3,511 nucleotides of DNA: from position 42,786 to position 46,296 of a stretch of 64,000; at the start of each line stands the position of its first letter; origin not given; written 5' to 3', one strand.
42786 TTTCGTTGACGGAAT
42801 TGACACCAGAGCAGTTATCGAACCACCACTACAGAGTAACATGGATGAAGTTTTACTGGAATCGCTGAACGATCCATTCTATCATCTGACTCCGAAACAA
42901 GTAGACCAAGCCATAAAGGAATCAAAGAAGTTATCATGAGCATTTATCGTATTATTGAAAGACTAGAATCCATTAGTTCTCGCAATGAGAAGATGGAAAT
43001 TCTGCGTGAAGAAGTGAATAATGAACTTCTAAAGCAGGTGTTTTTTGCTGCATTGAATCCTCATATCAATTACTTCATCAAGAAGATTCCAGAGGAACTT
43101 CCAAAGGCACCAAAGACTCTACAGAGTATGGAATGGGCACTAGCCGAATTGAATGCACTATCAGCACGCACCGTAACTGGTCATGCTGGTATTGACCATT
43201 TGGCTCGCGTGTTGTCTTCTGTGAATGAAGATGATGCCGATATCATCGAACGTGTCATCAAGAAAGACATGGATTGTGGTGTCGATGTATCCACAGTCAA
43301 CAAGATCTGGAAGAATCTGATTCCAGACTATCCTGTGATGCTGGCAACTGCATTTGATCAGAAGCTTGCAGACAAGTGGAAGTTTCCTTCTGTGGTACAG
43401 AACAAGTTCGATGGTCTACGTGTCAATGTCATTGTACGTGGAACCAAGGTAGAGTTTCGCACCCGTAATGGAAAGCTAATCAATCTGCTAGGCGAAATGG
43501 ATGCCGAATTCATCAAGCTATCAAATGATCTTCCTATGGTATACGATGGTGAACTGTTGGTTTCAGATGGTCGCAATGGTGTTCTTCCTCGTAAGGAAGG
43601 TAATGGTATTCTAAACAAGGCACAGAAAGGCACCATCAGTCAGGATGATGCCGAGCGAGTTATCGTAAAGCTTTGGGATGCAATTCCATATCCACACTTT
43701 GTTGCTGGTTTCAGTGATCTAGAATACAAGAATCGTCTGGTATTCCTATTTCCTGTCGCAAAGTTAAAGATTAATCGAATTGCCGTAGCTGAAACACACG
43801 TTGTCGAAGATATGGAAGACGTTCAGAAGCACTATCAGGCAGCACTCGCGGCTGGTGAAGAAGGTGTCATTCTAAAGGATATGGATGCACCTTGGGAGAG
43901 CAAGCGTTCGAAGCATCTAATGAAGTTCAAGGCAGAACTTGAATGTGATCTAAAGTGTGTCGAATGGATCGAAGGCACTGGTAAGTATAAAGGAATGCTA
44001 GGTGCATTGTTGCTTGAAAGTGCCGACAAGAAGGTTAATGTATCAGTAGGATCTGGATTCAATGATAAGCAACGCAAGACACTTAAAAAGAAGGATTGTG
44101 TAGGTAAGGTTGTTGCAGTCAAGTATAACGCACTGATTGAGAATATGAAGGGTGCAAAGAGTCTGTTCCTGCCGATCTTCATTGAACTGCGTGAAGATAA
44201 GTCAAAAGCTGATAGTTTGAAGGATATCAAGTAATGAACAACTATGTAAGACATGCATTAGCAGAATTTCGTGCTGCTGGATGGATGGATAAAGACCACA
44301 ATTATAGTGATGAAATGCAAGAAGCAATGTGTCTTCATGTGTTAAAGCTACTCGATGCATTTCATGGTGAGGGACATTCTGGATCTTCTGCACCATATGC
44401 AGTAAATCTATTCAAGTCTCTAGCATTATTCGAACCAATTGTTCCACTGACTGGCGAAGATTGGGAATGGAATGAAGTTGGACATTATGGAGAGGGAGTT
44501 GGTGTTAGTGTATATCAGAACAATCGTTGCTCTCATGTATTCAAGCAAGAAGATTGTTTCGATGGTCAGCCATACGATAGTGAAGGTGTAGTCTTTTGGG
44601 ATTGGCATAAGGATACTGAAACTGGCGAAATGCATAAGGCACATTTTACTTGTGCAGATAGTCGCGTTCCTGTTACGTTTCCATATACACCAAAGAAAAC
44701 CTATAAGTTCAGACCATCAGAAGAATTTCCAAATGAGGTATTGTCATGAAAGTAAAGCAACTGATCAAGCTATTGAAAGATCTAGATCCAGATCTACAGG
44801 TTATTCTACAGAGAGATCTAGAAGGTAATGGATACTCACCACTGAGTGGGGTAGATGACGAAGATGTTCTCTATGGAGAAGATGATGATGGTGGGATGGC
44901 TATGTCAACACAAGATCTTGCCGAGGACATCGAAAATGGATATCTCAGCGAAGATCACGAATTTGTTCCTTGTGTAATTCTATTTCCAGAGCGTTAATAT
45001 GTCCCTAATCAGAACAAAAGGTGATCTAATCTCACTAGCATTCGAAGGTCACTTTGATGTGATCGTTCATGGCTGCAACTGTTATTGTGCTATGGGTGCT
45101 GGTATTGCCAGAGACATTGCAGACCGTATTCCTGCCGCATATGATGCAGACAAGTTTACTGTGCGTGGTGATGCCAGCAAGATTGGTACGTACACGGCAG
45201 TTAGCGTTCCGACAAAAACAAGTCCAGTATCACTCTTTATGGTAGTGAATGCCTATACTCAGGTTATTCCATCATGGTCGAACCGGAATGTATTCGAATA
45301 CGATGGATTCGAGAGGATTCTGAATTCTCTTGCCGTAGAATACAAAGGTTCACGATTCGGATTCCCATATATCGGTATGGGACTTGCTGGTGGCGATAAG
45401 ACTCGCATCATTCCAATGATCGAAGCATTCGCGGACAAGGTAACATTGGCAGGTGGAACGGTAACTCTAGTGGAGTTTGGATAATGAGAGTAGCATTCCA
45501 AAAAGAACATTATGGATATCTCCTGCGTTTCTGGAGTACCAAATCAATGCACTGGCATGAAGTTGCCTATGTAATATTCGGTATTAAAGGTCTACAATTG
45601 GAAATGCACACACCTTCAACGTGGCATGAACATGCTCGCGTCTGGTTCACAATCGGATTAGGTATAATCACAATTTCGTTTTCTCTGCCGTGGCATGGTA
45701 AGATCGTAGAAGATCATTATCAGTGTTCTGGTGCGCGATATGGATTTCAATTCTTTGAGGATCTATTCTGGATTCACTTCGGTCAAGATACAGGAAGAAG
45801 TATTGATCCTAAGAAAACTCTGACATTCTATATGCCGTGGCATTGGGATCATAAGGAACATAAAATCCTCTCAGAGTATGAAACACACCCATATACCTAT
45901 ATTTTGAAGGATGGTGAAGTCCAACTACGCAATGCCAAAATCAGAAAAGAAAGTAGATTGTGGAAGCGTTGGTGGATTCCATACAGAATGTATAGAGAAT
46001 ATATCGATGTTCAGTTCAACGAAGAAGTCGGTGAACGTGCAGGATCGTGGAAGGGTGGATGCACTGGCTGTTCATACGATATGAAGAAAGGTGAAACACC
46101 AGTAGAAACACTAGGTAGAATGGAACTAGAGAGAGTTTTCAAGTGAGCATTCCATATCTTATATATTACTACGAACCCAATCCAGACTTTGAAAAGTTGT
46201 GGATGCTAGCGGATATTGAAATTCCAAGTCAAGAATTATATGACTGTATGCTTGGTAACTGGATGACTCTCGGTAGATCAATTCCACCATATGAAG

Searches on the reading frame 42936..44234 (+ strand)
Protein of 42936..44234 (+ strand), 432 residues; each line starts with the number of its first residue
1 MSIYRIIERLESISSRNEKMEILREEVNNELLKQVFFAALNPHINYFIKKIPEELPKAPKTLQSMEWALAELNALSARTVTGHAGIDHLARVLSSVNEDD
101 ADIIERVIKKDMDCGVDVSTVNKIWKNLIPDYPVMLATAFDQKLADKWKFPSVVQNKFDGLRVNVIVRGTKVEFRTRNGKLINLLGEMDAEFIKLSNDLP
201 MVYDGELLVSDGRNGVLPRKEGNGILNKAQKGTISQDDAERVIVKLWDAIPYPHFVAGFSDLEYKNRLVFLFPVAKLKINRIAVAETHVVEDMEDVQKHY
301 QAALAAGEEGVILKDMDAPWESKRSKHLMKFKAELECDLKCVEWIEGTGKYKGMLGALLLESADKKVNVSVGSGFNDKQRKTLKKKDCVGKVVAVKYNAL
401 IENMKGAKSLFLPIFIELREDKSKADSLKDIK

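Call 10: search_protein_families(library=phrogs, proteins=[window:42936-44234:+], max_evalue=0.001)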
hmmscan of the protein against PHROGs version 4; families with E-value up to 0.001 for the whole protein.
window:42936-44234:+ (432 aa): 1 family
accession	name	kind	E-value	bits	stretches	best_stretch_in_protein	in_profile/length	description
phrog_114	-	DNA, RNA and nucleotide metabolism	1.7e-127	427.6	1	1-431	89-510/634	ATP-dependent DNA ligase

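Call 109: search_dna_similar(query=window:42936-44234:+, collection=phages, mode=protein, max_rows=15, max_evalue=0.00001)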
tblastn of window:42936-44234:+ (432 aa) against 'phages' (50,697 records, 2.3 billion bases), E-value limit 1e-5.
Records with a match: 2768; places in all: 2772; records where one place covers at least 80% of the query: 2299.
Best place of each record, by identity: <60% 2768.
By first word of the organism name: Escherichia 692; Klebsiella 380; Vibrio 302; Salmonella 220; Acinetobacter 193; Aeromonas 101; Pseudomonas 89; Shigella 89; Bacillus 67; Enterobacter 63; and 73 more.
By host as written in the record: - 424; Escherichia coli 290; Klebsiella pneumoniae 128; Acinetobacter baumannii 62; Escherichia coli O157:H7 38; Salmonella enterica 33; Vibrio cholerae 28; Escherichia coli B 28; and 714 more.
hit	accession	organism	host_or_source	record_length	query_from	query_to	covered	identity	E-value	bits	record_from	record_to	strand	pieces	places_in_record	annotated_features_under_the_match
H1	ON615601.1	Synechococcus phage BUCT-ZZ01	Synechococcus elongatus PCC 7942 = ...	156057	2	432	100%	41.8%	3e-92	310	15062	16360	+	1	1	DNA ligase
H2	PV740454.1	Vibrio phage CZ01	Vibrio natriegens Vmax (CCTCC PV ...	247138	3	431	99%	39.5%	9e-75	259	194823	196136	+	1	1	ATP-dependent DNA ligase | hypothetical protein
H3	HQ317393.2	Vibrio phage nt-1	Vibrio natriegens HER1138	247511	3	431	99%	39.3%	1e-74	259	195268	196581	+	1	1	DNA ligase | hypothetical protein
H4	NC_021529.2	Vibrio phage nt-1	Vibrio natriegens HER1138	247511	3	431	99%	39.3%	1e-74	259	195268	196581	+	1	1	ATP-dependent DNA ligase | hypothetical protein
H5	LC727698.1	Pseudomonas phage sp. 30-3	Pseudomonas aeruginosa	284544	3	432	100%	38.4%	5e-82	280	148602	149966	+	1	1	hypothetical protein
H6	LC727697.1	Pseudomonas phage sp. 30-2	Pseudomonas aeruginosa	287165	3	432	100%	38.4%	5e-82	280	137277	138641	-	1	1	hypothetical protein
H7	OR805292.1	Pseudomonas phage Cassandra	Pseudomonas aeruginosa PAO1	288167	3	432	100%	38.4%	5e-82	280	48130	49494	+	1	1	ATP-dependent DNA ligase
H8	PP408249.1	Pseudomonas phage vB_Pa-PAC2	Pseudomonas aeruginosa PAO1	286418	3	432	100%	38.4%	3e-81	278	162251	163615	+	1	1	DNA ligase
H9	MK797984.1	Pseudomonas phage vB_PaeM_PA5oct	-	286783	3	432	100%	38.2%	3e-81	278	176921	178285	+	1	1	putative DNA ligase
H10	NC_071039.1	Pseudomonas phage vB_PaeM_PA5oct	-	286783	3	432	100%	38.2%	3e-81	278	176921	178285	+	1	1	putative DNA ligase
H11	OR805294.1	Pseudomonas phage Ettore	Pseudomonas aeruginosa PAO1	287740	3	432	100%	38.2%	4e-81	278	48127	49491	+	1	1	ATP-dependent DNA ligase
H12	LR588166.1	Pseudomonas phage vB_PaeM_MIJ3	-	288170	3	432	100%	38.2%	6e-81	278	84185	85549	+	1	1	lig: DNA ligase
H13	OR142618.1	Pseudomonas phage Callisto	Pseudomonas aeruginosa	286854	3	432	100%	38.2%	6e-81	277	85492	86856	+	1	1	lig: DNA ligase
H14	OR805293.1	Pseudomonas phage Deifobo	Pseudomonas aeruginosa PAO1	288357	3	432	100%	38.2%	6e-81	277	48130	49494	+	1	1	ATP-dependent DNA ligase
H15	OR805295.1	Pseudomonas phage Paride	Pseudomonas aeruginosa PAO1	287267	3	432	100%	38.0%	4e-81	278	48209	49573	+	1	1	ATP-dependent DNA ligase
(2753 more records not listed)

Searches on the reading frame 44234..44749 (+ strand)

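Call 81: search_protein_families(library=pfam, proteins=[window:44234-44749:+], max_evalue=0.001)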
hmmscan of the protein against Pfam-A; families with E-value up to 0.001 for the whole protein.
window:44234-44749:+ (171 aa): 1 family
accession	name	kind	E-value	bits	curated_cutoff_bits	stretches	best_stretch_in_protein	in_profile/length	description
PF25185.1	Tad3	-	4.4e-30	104.3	27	1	3-123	2-109/119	Type I Thoeris inhibitor Tad3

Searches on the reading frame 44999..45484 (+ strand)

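Call 81: search_protein_families(library=pfam, proteins=[window:44999-45484:+], max_evalue=0.001)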
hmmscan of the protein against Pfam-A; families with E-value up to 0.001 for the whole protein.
window:44999-45484:+ (161 aa): 1 family
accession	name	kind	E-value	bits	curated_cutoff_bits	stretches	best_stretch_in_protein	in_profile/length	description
PF01661.27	Macro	-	0.00021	21.6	22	1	23-136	1-113/118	Macro domain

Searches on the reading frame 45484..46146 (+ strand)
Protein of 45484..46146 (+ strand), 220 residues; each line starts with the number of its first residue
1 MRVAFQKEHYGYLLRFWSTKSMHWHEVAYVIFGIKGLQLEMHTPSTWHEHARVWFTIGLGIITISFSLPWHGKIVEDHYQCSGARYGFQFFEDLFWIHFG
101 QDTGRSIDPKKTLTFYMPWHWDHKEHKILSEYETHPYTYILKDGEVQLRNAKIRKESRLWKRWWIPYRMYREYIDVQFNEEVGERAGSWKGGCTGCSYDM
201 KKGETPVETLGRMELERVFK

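Call 81: search_protein_families(library=pfam, proteins=[window:45484-46146:+], max_evalue=0.001)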
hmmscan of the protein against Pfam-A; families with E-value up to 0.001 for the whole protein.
window:45484-46146:+ (220 aa): 1 family
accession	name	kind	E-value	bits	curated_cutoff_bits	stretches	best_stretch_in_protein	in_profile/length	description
PF25187.1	Acb3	-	7.4e-34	118.1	27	2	131-219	150-244/245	CBASS inhibitor Acb3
